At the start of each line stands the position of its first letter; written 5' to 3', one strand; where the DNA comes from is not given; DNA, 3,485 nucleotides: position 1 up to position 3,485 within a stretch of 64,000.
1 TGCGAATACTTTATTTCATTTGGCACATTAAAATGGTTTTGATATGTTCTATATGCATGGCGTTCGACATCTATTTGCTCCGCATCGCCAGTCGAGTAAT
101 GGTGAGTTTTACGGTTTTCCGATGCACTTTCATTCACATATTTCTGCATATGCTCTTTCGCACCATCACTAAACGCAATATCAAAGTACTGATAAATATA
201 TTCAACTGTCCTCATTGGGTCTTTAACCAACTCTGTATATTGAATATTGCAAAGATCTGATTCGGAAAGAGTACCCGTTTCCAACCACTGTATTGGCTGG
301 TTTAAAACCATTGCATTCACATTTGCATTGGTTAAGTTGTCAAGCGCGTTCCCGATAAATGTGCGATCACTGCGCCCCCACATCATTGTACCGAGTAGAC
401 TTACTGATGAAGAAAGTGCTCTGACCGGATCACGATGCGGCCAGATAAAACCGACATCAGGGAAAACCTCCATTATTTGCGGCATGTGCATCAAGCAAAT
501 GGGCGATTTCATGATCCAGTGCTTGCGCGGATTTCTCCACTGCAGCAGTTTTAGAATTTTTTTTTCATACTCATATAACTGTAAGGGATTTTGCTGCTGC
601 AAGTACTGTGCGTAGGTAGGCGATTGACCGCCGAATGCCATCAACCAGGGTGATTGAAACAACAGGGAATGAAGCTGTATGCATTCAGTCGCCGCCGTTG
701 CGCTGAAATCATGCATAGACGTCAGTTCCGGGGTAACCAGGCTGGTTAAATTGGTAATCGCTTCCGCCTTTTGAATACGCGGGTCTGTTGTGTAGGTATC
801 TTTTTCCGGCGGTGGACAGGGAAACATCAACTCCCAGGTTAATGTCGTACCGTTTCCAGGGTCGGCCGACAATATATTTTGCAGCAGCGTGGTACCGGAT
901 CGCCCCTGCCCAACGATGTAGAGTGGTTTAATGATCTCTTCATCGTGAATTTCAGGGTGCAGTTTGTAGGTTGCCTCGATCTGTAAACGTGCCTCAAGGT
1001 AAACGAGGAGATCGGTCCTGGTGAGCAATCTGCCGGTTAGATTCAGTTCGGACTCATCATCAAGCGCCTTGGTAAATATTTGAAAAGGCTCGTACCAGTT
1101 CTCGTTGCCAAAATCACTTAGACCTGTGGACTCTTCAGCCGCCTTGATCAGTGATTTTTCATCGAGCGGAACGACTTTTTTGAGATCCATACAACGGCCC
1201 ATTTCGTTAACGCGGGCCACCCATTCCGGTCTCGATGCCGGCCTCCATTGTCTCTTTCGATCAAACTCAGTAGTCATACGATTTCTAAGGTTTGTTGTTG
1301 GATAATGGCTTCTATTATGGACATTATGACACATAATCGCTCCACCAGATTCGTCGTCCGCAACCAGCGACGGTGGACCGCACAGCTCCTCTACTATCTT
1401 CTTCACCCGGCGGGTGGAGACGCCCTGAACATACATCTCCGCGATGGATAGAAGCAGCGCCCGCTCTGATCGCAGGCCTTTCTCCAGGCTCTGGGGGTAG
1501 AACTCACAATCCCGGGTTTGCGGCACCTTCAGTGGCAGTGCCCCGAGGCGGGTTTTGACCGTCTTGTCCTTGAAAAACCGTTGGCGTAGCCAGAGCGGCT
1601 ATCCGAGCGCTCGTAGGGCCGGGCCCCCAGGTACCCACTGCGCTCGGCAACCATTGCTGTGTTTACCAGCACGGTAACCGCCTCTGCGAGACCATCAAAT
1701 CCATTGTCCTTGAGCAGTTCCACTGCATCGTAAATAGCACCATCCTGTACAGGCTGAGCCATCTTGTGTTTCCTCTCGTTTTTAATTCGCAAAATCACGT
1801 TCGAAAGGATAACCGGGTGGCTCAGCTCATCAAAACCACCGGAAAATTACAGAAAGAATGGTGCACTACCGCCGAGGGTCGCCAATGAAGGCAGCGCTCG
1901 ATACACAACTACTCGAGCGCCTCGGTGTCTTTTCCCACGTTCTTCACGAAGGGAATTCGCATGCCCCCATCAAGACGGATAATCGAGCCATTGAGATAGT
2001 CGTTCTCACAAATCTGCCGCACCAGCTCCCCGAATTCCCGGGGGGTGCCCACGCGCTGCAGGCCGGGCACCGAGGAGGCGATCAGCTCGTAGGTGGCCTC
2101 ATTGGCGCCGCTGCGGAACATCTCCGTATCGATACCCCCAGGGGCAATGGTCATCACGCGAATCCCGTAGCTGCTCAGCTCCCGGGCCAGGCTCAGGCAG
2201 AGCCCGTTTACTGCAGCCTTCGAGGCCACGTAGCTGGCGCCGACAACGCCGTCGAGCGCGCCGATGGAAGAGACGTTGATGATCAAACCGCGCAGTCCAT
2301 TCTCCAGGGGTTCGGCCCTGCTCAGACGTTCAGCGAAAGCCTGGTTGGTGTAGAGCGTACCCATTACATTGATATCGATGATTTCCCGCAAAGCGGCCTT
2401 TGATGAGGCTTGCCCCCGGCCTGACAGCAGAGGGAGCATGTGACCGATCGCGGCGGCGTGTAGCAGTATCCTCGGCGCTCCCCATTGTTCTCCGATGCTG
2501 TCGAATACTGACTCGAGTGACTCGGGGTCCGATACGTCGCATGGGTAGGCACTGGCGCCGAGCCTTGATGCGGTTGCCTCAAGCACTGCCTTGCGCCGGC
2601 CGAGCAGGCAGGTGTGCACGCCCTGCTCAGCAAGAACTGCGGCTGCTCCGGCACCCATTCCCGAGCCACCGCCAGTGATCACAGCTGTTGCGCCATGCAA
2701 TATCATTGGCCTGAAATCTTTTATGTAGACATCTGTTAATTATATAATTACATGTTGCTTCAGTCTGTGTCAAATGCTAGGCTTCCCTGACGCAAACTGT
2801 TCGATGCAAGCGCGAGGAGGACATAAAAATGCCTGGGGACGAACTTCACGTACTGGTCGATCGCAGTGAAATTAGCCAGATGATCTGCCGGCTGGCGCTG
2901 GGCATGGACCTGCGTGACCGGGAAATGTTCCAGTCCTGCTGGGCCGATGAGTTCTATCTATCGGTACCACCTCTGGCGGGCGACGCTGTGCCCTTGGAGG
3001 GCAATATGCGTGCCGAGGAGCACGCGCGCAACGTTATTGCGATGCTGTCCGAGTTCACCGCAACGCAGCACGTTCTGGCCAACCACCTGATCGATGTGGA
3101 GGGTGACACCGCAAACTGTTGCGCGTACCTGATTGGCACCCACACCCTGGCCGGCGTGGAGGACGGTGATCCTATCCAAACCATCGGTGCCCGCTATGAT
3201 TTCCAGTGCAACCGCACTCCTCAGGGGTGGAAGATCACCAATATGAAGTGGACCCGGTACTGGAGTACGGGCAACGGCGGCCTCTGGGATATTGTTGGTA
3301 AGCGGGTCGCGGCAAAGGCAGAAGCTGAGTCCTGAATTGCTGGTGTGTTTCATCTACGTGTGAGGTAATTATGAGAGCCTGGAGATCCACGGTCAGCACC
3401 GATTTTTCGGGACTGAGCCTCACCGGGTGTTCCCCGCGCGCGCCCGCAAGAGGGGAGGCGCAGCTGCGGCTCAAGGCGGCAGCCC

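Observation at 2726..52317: A 14-bp inverted repeat, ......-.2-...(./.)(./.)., marks at least 14 intergenic regions: apparent operator of one very large regulon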

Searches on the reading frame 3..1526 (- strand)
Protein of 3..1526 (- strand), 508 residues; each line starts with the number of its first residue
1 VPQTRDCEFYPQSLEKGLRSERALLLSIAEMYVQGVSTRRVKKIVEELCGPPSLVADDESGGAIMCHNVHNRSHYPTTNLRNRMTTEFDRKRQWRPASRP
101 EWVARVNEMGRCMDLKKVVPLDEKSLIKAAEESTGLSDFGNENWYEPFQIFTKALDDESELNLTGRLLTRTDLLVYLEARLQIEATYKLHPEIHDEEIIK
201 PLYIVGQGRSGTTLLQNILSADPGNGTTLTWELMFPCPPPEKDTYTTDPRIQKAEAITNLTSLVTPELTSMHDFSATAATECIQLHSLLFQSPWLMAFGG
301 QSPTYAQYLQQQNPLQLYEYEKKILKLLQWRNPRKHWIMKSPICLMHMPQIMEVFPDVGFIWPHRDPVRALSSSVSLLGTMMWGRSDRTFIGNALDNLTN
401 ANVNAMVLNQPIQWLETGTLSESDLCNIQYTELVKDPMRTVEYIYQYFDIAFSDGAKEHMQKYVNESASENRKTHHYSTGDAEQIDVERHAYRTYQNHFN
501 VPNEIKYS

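Call 14: search_protein_families(library=pfam, proteins=[window:3-1526:-], max_evalue=0.00001)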
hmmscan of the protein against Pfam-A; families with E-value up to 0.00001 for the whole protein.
window:3-1526:- (508 aa): 3 families
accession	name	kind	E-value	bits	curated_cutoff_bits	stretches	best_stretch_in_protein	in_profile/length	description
PF13469.12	Sulfotransfer_3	-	5.8e-31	108.9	27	1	201-454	1-216/216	Sulfotransferase family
PF00872.24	Transposase_mut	-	1.8e-11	44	21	1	1-53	80-131/379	Transposase, Mutator family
PF00685.33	Sulfotransfer_1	-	3.3e-06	27.1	22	1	203-479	5-207/255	Sulfotransferase domain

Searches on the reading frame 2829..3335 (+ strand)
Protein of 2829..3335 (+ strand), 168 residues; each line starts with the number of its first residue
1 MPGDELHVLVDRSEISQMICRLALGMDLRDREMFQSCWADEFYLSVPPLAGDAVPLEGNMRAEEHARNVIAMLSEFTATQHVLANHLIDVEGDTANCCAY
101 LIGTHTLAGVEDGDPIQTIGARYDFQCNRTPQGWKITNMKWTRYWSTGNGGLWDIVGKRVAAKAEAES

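Call 8: search_protein_families(library=pfam, proteins=[window:2829-3335:+])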
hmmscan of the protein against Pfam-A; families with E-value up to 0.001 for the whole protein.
window:2829-3335:+ (168 aa): 1 family
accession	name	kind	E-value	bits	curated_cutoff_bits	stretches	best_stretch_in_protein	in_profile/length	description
PF13577.12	SnoaL_4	-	8.5e-21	74.7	24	1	9-140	3-126/126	SnoaL-like domain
